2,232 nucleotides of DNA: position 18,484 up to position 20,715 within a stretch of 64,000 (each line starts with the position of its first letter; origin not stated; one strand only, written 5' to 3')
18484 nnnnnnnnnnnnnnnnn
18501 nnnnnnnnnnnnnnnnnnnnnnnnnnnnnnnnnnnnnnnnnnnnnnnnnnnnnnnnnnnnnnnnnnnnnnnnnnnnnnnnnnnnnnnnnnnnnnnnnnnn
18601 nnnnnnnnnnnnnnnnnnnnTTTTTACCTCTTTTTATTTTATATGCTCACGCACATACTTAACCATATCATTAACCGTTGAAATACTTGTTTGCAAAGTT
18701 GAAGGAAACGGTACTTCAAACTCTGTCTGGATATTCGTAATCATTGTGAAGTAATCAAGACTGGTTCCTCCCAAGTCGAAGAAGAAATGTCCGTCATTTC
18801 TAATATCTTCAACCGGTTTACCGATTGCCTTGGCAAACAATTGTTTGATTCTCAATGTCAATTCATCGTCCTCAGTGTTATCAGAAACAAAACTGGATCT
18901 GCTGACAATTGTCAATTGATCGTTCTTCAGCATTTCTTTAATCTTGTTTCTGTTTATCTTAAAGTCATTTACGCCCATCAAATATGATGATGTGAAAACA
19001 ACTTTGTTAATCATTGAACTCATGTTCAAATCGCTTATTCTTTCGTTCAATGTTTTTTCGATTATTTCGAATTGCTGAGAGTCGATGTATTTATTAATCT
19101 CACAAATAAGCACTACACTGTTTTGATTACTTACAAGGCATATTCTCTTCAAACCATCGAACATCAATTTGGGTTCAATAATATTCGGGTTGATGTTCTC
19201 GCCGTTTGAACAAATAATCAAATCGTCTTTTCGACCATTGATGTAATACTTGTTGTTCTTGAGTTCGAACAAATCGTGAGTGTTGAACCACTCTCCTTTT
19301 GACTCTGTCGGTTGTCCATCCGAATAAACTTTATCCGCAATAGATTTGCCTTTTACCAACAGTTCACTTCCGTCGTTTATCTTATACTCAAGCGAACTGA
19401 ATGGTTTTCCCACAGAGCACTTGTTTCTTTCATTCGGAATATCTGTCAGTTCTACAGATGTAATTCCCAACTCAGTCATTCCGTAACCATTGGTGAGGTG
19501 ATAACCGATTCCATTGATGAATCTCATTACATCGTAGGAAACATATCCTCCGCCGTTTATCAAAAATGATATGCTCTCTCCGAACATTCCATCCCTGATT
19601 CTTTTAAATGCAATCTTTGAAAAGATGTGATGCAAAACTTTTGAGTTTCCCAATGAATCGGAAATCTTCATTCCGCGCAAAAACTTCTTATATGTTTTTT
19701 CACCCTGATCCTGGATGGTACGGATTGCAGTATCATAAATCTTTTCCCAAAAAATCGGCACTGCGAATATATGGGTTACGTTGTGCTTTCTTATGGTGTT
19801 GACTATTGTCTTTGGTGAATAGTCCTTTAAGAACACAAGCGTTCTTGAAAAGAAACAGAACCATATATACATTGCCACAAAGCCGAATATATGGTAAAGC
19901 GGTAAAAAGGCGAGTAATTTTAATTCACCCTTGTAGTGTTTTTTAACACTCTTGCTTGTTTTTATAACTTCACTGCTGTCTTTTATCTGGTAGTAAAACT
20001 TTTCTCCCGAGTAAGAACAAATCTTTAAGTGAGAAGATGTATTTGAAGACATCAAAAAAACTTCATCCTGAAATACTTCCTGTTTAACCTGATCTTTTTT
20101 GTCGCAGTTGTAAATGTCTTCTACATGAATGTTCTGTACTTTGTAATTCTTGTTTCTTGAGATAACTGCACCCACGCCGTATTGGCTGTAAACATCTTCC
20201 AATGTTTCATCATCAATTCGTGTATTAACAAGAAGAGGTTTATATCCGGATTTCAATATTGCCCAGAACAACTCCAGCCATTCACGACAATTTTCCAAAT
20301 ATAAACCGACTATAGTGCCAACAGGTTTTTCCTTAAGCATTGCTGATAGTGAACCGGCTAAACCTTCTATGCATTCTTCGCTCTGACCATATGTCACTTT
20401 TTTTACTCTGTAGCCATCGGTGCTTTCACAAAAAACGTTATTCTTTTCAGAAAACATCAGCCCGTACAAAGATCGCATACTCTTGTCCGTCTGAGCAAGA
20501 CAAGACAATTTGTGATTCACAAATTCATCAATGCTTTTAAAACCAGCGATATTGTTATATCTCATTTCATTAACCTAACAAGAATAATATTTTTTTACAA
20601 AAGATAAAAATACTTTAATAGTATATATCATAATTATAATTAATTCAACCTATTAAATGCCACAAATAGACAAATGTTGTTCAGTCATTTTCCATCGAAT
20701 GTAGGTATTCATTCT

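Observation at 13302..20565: Seven-gene carrier-protein-dependent lipid acylation/remodelling operon: 2 ligases, 2 carriers, 2 PlsC acyltransferases, an MFS_2 permease and an LRAT/PLAAT-like enzyme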

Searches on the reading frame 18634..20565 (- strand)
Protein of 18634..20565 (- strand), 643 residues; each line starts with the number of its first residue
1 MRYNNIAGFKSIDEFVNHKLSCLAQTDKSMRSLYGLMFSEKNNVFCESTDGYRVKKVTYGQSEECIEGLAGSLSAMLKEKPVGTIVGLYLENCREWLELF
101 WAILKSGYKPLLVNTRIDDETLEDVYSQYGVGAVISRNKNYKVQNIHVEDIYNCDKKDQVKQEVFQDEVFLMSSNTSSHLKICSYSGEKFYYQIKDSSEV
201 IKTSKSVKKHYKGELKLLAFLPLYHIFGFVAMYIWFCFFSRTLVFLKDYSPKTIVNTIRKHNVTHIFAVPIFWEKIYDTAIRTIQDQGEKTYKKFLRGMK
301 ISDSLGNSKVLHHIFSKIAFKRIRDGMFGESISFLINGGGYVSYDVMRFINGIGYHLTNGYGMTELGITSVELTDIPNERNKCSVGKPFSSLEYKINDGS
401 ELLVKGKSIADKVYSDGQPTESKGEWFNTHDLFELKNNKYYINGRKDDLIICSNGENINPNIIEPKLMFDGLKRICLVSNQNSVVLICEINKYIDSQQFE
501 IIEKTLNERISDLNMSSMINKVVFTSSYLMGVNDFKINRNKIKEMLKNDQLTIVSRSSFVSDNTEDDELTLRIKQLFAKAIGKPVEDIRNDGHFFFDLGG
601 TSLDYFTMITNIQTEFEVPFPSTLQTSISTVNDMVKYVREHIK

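Call 3: search_protein_families(library=pfam, proteins=[window:18634-20565:-], max_evalue=0.01)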
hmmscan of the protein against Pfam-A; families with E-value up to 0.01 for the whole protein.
window:18634-20565:- (643 aa): 2 families
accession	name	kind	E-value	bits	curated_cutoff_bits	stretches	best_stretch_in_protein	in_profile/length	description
PF00501.34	AMP-binding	-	2.2e-32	112.8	29.9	1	53-401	18-360/384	AMP-binding enzyme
PF00550.31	PP-binding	-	6.8e-11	42.7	20.8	1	572-638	2-67/67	Phosphopantetheine attachment site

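Call 5: search_protein_families(library=ncbifam, proteins=[window:18634-20565:-], max_evalue=0.001)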
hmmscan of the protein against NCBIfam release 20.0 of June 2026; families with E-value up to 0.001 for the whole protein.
window:18634-20565:- (643 aa): 57 families (the best 25 are shown)
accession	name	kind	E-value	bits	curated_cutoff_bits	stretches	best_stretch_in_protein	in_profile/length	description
TIGR01923.1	menE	equivalog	4.5e-33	114.8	330.15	2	319-467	211-368/442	o-succinylbenzoate--CoA ligase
NF004837.0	PRK06187.1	subfamily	1.6e-23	82.8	476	2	211-282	210-280/531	long-chain-fatty-acid--CoA ligase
NF006539.0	PRK09029.1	equivalog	2.5e-22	79.3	494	2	336-479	246-386/458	o-succinylbenzoate--CoA ligase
NF005307.0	PRK06839.1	equivalog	4e-22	78.5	748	2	330-508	264-455/496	o-succinylbenzoate--CoA ligase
NF002966.0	PRK03640.1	equivalog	4.1e-22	78.4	556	2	321-473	245-409/483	o-succinylbenzoate--CoA ligase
NF052269.1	Staph_lig_FadD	equivalog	2.8e-17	62.2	650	2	330-504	265-443/499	long-chain-fatty-acid--CoA ligase FadD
NF058661.1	cispen_AMP_AmcH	equivalog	9.6e-15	54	370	1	80-275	39-231/458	adenylate-forming 2-oxoglutaryl-ACP ligase AmcH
NF004114.0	PRK05605.1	equivalog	1e-14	53.8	766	1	202-281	252-331/575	long-chain-fatty-acid--CoA ligase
NF038343.1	ligase_FadD11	exception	6.9e-13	47.8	950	1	218-465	205-464/585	fatty acid--CoA ligase FadD11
NF009921.1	PRK13382.1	exception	7.1e-11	41.6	850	0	322-467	298-452/529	acyl-CoA ligase FadD12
NF005702.0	PRK07514.1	subfamily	9.3e-11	40.7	558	1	348-466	289-419/506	malonyl-CoA synthase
NF002148.0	PRK00982.1-2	subfamily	1.2e-10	41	71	1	567-641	3-77/79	acyl carrier protein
NF005801.1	PRK07656.1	equivalog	3e-10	39.4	657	1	358-468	309-424/500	FadD3 family acyl-CoA ligase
NF009233.0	PRK12583.1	subfamily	4.1e-10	38.7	832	1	357-467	346-470/558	fatty acid CoA ligase family protein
NF005797.0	PRK07638.1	equivalog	8.9e-10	37.7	518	2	360-549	285-482/487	acyl-CoA synthetase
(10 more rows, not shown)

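Call 6: find_homologous_proteins(query=window:18634-20565:-, max_evalue=0.00001)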
Query window:18634-20565:- (643 aa): 2596 proteins with E <= 0.00001 among 8000 candidates; the best 120 are listed.
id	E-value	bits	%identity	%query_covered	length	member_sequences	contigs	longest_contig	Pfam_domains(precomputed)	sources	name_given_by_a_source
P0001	0.0e+0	1458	100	100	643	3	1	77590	PF00550.32,PF00501.35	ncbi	-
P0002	4.2e-273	925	62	99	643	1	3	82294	PF00550.32,PF00501.35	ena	-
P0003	6.5e-232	789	54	100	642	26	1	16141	PF00550.32,PF00501.35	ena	-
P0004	1.3e-228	778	52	100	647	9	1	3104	PF00550.32,PF00501.35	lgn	-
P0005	1.1e-225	769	52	100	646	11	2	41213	PF00550.32,PF00501.35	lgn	-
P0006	1.8e-222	758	51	99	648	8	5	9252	PF00550.32,PF00501.35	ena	-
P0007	2.0e-219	748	53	99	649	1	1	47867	PF00550.32,PF00501.35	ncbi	-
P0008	1.9e-215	735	49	99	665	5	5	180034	PF00550.32,PF00501.35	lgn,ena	-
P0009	5.8e-214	730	51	100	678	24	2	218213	PF00550.32,PF00501.35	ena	-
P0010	2.6e-213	728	50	99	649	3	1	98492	PF00550.32,PF00501.35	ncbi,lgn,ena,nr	ncbi:MAG: AMP-binding protein [Clostridiales bacterium]|nr:AMP-binding protein [Clostridiales bacter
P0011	3.1e-212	724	50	99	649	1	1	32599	PF00550.32,PF00501.35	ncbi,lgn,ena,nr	ncbi:MAG: AMP-binding protein [Clostridiales bacterium]|nr:AMP-binding protein [Clostridiales bacter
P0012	1.1e-211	723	50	100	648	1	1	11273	PF00550.32,PF00501.35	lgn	-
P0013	3.2e-209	714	50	100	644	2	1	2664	PF00550.32,PF00501.35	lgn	-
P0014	3.7e-208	711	48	99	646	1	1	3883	PF00550.32,PF00501.35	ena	-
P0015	8.8e-208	710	48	99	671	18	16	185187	PF00550.32,PF00501.35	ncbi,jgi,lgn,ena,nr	ncbi:MAG: hypothetical protein E7444_05985 [Ruminococcaceae bacterium]|nr:hypothetical protein [Osci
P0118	1.6e-180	620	44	100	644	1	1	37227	PF00550.32,PF00501.35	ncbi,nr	ncbi:MAG: AMP-binding protein [Ruminococcus sp.]|nr:AMP-binding protein [Ruminococcus sp.]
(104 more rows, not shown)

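Call 8: find_encoding_contigs(protein=P0001, flank=10000, max_places=2)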
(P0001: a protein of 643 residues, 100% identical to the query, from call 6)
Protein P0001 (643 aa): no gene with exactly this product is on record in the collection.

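Call 9: find_encoding_contigs(protein=P0015, flank=10000, max_places=2)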
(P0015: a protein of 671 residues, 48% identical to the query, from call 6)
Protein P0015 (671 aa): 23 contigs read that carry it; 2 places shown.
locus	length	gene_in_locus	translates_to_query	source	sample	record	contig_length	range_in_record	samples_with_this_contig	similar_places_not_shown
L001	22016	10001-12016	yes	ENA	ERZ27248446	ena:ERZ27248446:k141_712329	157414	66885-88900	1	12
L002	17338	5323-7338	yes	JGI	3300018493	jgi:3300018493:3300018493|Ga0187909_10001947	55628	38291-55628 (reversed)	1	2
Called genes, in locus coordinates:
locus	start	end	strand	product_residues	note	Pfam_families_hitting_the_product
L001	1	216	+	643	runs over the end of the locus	PF00724:Oxidored_FMN, PF00890:FAD_binding_2, PF01134:GIDA (weak), PF03486:HI0933_like, PF07992:Pyr_redox_2, PF12831:FAD_oxidored, PF13738:Pyr_redox_3, PF00070:Pyr_redox, +4 more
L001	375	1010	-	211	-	PF12654:DUF3786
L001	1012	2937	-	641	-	PF00111:Fer2, PF17650:RACo_linker, PF17651:Raco_middle, PF14574:RACo_C_ter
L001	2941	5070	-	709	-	PF18537:CODH_A_N, PF03598:CdhC, PF19436:ACS_CODH_B_C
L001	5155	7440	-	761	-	PF04060:FeS, PF03599:CdhD, PF00809:Pterin_bind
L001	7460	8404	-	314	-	PF03599:CdhD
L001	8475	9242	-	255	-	PF01656:CbiA, PF01935:DUF87 (weak), PF02374:ArsA_ATPase (weak), PF13614:AAA_31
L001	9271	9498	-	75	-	-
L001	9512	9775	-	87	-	PF26551:DUF8180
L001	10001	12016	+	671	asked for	PF00501:AMP-binding, PF00550:PP-binding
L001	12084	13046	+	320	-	PF02645:DegV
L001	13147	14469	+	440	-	PF13347:MFS_2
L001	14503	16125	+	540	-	PF02734:Dak2, PF21645:FakA-like_M, PF13684:FakA-like_C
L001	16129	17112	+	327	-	PF00561:Abhydrolase_1, PF12146:Hydrolase_4 (weak), PF12697:Abhydrolase_6 (weak)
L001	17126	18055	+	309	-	PF01734:Patatin, PF19890:DUF6363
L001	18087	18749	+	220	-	PF01553:Acyltransferase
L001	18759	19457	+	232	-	PF01553:Acyltransferase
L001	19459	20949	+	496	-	PF00501:AMP-binding, PF23562:AMP-binding_C_3 (weak)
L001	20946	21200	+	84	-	PF00550:PP-binding (weak)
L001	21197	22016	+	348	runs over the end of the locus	PF04970:LRAT, PF01648:ACPS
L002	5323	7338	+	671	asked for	PF00501:AMP-binding, PF00550:PP-binding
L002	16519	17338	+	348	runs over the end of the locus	PF04970:LRAT, PF01648:ACPS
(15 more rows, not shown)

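Call 10: find_encoding_contigs(protein=P0118, flank=10000, max_places=2)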
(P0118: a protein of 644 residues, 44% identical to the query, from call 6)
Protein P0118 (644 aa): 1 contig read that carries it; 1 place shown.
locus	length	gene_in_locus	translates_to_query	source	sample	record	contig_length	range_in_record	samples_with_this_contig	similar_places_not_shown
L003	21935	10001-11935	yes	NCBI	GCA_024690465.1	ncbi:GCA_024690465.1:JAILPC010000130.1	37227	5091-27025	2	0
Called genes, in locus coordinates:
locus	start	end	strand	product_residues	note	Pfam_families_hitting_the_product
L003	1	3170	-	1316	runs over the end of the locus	-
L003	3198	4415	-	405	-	PF00654:Voltage_CLC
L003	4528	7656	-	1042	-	PF07745:Glyco_hydro_53, PF02368:Big_2 (weak)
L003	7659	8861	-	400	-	PF17767:NAPRTase_N, PF04095:NAPRTase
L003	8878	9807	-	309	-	PF00291:PALP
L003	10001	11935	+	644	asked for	PF00501:AMP-binding, PF00550:PP-binding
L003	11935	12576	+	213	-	PF01553:Acyltransferase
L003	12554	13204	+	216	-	PF01553:Acyltransferase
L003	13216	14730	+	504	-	PF00501:AMP-binding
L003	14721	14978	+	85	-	-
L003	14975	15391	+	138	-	PF04970:LRAT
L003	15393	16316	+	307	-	PF02129:Peptidase_S15 (weak), PF12146:Hydrolase_4, PF00561:Abhydrolase_1, PF00326:Peptidase_S9 (weak)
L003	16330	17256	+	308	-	PF02645:DegV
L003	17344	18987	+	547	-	PF02734:Dak2, PF21645:FakA-like_M, PF13684:FakA-like_C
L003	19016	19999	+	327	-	PF00561:Abhydrolase_1 (faint), PF12146:Hydrolase_4 (faint)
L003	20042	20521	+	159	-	-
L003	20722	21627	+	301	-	PF00561:Abhydrolase_1 (faint), PF12146:Hydrolase_4, PF00326:Peptidase_S9 (weak)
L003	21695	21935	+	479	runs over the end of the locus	PF00587:tRNA-synt_2b, PF03129:HGTP_anticodon, PF09180:ProRS-C_1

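Call 14: find_related_loci(query=A1, collection=genome_contigs, flank=10000)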
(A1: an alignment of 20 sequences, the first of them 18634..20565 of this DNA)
Query A1 (643 aa) in genome_contigs; peptide patterns used: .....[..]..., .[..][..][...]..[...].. (x = any residue, [..] = any of these).
600 stretches matched a pattern (row limit reached: there are more); 551 encode a relative of the query (tblastn E <= 1e-3); the best 80 are kept; 80 distinct loci.
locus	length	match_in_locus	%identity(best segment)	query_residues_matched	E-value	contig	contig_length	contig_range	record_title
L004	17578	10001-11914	54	1-641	0e+0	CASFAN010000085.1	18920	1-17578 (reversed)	uncultured Eubacteriales bacterium isolate CO.O6.metabat-bins.174 genome assembly, contig: CO.O6.metabat-bins.174.fa_k14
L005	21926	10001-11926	49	4-639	0e+0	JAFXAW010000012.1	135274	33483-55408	MAG: Oscillospiraceae bacterium isolate RGIG6248 Sheep_Rectum-2__c285539, whole genome shotgun sequence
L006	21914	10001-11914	50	5-639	0e+0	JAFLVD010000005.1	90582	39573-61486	MAG: Clostridiales bacterium isolate HAN096 Seq5, whole genome shotgun sequence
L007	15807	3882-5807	50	4-642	0e+0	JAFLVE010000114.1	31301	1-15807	MAG: Clostridiales bacterium isolate HAN097 Seq16, whole genome shotgun sequence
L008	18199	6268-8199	50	1-643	0e+0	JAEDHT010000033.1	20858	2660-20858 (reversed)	MAG: Clostridiaceae bacterium isolate MAG143 NODE_1821_length_20858_cov_20.511753, whole genome shotgun sequence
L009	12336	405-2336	49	1-643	0e+0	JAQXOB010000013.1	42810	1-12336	MAG: Clostridia bacterium isolate SUG1368 k141_1497705, whole genome shotgun sequence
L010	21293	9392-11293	46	5-641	0e+0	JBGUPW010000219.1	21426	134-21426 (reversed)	MAG: Ruminococcus sp. isolate ruminal_MAG_154 ruminal_MAG_154_contig_0219, whole genome shotgun sequence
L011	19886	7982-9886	47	1-639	0e+0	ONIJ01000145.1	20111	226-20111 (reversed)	uncultured Clostridiales bacterium isolate RUG333 genome assembly, contig: k87_26534653, whole genome shotgun sequence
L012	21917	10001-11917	46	1-642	0e+0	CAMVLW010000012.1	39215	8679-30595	MAG TPA_asm: uncultured Clostridia bacterium isolate SRR8387717_bin.37_metaWRAP_v1.3_MAG genome assembly, contig: ERZ142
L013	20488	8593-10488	47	5-639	0e+0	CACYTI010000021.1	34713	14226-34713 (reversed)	MAG: uncultured Ruminococcus sp. isolate RUG12253 genome assembly, contig: RUG12253_asm_21, whole genome shotgun sequenc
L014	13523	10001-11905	47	1-639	0e+0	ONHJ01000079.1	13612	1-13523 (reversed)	uncultured Clostridiales bacterium isolate RUG299 genome assembly, contig: scaffold_7624, whole genome shotgun sequence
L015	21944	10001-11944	45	1-639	0e+0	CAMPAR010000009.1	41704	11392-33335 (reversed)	MAG: uncultured Lachnospiraceae bacterium isolate SRR873600_bin.72_metaWRAP_v1.3_MAG genome assembly, contig: NODE_1423_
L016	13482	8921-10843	46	1-642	0e+0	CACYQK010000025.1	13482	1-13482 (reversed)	MAG: uncultured Ruminococcus sp. isolate RUG12176 genome assembly, contig: RUG12176_asm_25, whole genome shotgun sequenc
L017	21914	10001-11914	42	1-641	0e+0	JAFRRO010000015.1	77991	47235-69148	MAG: Clostridia bacterium isolate RGIG2736 Goat_Omasum-4__c128314, whole genome shotgun sequence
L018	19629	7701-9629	43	1-641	0e+0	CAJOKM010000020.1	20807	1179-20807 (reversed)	uncultured Clostridia bacterium isolate Reindeer_1_mag_177 genome assembly, contig: scaffold_2035, whole genome shotgun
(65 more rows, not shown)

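Call 17: search_solved_structures(query=A1, max_evalue=1e-10)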
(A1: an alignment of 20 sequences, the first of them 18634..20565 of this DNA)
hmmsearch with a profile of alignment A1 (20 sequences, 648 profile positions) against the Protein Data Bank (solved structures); distinct sequences matched with E-value up to 1e-10: 24.
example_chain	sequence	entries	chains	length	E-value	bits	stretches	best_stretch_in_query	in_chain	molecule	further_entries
5buq_A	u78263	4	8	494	9.2e-24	86.8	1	330-483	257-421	2-succinylbenzoate--CoA ligase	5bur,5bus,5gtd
5x8f_A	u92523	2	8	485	1.2e-23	86.4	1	330-479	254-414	2-succinylbenzoate--CoA ligase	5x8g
2qvx_X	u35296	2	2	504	1.8e-21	79.2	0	397-496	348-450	4-Chlorobenzoate CoA Ligase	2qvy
3cw8_X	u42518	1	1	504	2e-21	79.1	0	398-496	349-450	4-chlorobenzoyl CoA ligase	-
2qvz_X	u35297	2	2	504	2.4e-21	78.8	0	398-496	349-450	4-Chlorobenzoate CoA Ligase/Synthetase | 4-Chlorobenzoate CoA Ligase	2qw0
1t5d_X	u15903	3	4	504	2.4e-21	78.8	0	398-496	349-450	4-chlorobenzoyl CoA ligase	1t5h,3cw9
3dlp_X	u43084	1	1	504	6.7e-20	74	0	398-496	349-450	4-Chlorobenzoate CoA Ligase/Synthetase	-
3ipl_A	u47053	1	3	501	9.2e-20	73.6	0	335-536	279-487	2-succinylbenzoate--CoA ligase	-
7a9j_A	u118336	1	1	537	5.1e-17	64.5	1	332-552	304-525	Cfl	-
3r44_A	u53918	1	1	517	5.4e-17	64.4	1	332-504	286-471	fatty acyl CoA synthetase FADD13 (FATTY-ACYL-CoA SYNTHETASE)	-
7a9i_A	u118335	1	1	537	6.3e-17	64.2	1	332-552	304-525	Cfl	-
9be3_A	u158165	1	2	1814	6.4e-14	54.3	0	330-646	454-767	Linear gramicidin synthase subunit A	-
6mfz_A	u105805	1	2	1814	6.4e-14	54.3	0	330-646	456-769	Linear gramicidin synthase subunit A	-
9meh_A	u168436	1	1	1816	6.4e-14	54.3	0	330-646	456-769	Linear gramicidin synthase subunit A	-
6mfy_A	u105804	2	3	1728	1.6e-13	53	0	330-646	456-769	Linear gramicidin synthase subunit A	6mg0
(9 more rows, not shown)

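Call 20: search_protein_families(library=pfam, proteins=[L003:15393-16316:+, L003:19016-19999:+, L003:20042-20521:+, L003:20722-21627:+, L001:13147-14469:+], max_evalue=0.01)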
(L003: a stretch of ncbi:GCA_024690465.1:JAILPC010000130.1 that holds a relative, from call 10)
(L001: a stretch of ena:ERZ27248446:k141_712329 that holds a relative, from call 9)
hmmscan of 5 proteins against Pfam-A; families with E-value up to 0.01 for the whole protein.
L003:15393-16316:+ (307 aa): 6 families
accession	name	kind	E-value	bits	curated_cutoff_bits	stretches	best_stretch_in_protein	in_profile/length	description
PF00561.26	Abhydrolase_1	-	2.8e-17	63.6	25.8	1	93-198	4-103/245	alpha/beta hydrolase fold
PF12146.15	Hydrolase_4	-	6.7e-15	55.5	27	2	91-212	6-127/239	Serine aminopeptidase, S33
PF02129.25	Peptidase_S15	-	1.8e-07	31.5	23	1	107-204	46-139/262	X-Pro dipeptidyl-peptidase (S15 family)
PF00326.27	Peptidase_S9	-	4.4e-06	26.8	22.6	1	111-306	8-209/213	Prolyl oligopeptidase family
PF12697.13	Abhydrolase_6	-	0.00012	23.2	26.3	1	93-199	2-100/217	Alpha/beta hydrolase family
PF03959.19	FSH1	-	0.0016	18.6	21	1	185-286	133-201/211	Serine hydrolase (FSH1)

L003:19016-19999:+ (327 aa): 3 families
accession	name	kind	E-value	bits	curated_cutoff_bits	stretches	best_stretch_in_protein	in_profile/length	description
PF12146.15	Hydrolase_4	-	7.8e-11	42.2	27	2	256-303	185-233/239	Serine aminopeptidase, S33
PF00561.26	Abhydrolase_1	-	2.8e-07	30.9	25.8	1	108-210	3-102/245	alpha/beta hydrolase fold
PF12697.13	Abhydrolase_6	-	0.0083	17.3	26.3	0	126-211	21-96/217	Alpha/beta hydrolase family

L003:20042-20521:+ (159 aa): 0 families

L003:20722-21627:+ (301 aa): 5 families
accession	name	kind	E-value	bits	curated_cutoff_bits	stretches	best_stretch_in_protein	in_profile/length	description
PF12146.15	Hydrolase_4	-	1.7e-10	41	27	1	57-157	5-109/239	Serine aminopeptidase, S33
PF00326.27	Peptidase_S9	-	8.4e-06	25.9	22.6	1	111-227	47-163/213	Prolyl oligopeptidase family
PF00561.26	Abhydrolase_1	-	1.6e-05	25.1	25.8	1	65-161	9-106/245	alpha/beta hydrolase fold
PF12697.13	Abhydrolase_6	-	0.00014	23.1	26.3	1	77-169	21-105/217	Alpha/beta hydrolase family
PF02129.25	Peptidase_S15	-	0.0099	16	23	0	79-163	47-134/262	X-Pro dipeptidyl-peptidase (S15 family)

L001:13147-14469:+ (440 aa): 1 family
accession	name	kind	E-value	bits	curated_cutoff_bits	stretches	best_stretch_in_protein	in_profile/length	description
PF13347.12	MFS_2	-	1.2e-31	110.2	27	1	1-401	4-386/427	MFS/sugar transport protein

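Call 32: predict_structure(alignment_id=A1)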
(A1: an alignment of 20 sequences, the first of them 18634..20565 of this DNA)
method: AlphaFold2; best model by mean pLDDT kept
length: 643 residues; sequences in the alignment: 20
mean_pLDDT: 81.6   pTM: 0.68
mean pLDDT of the five models: 81.6, 80.9, 80.1, 78.0, 76.9
residues with pLDDT >= 90: 174; 70-90: 368; 50-70: 78; < 50: 23
segments of 3 or more residues with pLDDT < 50: 1-4, 448-450, 452-456, 533-536, 561-563
pLDDT, mean of each block of 10 residues (from residue 1): 56 83 94 93 88 87 95 93 94 89 96 83 88 91 92 85 87 69 90 84 66 72 66 84 82 81 84 80 86 94 91 92 87 81 88 91 73 88 88 89 87 80 77 87 64 49 72 80 83 80 88 71 85 52 82 75 61 88 86 84 78 75 64 83 65
secondary structure, 60 per line:
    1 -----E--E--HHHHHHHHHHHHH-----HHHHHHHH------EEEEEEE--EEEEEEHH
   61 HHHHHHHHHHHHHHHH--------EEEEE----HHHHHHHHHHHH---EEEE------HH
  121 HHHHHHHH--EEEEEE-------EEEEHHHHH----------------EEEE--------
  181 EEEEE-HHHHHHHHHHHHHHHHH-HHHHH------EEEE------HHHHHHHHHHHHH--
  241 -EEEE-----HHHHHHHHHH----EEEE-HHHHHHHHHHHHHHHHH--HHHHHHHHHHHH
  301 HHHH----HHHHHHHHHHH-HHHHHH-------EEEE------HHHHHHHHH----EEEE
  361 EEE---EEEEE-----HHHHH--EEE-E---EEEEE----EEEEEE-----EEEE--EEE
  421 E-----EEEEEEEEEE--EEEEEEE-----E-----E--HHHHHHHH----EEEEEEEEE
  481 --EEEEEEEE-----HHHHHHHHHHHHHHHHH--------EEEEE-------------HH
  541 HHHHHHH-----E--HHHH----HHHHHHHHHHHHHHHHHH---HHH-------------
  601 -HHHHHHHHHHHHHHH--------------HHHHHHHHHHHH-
elements in order: H12-24 H30-37 E44-50 E53-58 H59-76 E85-89 H94-105 E109-112 H119-128 E131-136 E144-147 H148-152 E169-172 E181-185 H187-203 H205-209 E216-219 H226-238 E242-245 H251-260 E265-268 H270-286 H289-304 H309-319 H321-326 E334-337 H344-352 E357-363 E367-371 H377-381 E384-386 E392-396 E401-406 E412-415 E418-421 E427-436 E439-445 H460-467 E472-480 E483-490 H496-512 E521-525 H539-547 H556-559 H564-581 H602-616 H631-642
